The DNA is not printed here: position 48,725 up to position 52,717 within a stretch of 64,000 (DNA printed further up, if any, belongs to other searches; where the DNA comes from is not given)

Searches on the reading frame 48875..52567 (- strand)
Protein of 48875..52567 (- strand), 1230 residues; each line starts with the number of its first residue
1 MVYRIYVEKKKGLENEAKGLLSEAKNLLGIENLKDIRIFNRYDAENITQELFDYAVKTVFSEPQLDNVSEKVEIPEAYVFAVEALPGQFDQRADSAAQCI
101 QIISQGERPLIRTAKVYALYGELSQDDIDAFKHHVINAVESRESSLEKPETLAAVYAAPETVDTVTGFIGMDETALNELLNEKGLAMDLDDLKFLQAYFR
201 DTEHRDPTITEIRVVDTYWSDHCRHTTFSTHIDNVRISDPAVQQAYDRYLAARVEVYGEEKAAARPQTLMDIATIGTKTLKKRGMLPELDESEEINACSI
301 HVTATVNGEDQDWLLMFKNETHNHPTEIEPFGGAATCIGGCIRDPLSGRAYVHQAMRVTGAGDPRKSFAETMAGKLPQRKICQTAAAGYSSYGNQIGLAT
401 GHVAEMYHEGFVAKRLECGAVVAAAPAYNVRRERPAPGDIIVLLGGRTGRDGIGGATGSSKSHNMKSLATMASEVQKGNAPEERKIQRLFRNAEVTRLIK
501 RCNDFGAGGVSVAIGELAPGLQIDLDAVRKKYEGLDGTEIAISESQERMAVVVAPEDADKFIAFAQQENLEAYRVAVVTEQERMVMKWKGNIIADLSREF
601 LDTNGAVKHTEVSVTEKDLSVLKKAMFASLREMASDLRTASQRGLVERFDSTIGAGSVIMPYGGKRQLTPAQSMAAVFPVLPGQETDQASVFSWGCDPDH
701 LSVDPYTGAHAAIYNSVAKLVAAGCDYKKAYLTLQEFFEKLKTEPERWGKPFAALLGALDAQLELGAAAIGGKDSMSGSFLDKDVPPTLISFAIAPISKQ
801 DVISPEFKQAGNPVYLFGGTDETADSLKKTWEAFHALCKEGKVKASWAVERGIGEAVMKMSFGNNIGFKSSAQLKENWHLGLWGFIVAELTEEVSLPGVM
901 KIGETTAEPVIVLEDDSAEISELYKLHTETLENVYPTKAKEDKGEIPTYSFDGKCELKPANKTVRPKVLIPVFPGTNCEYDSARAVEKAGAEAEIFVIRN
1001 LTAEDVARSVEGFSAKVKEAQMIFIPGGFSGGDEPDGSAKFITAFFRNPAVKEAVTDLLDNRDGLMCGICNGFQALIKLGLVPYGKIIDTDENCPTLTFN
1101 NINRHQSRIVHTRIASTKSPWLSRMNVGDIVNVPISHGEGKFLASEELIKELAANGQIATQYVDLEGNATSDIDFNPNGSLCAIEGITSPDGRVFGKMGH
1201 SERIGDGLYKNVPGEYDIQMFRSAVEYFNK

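Call 80: search_protein_families(library=pfam, proteins=[window:48875-52567:-], max_evalue=0.01)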
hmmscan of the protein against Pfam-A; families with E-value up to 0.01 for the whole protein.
window:48875-52567:- (1230 aa): 4 families
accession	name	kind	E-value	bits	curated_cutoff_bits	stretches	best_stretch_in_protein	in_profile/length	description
PF13507.12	GATase_5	-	7.2e-85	284.6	27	1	965-1228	1-260/260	CobB/CobQ-like glutamine amidotransferase domain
PF02769.27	AIRS_C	-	2.5e-27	96.4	23.1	1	437-589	2-156/156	AIR synthase related protein, C-terminal domain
PF18072.6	FGAR-AT_linker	-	1.6e-10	41.8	26.6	1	177-225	2-49/50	Formylglycinamide ribonucleotide amidotransferase linker domain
PF00586.29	AIRS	-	1e-06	29.5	24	0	310-405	10-96/112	AIR synthase related protein, N-terminal domain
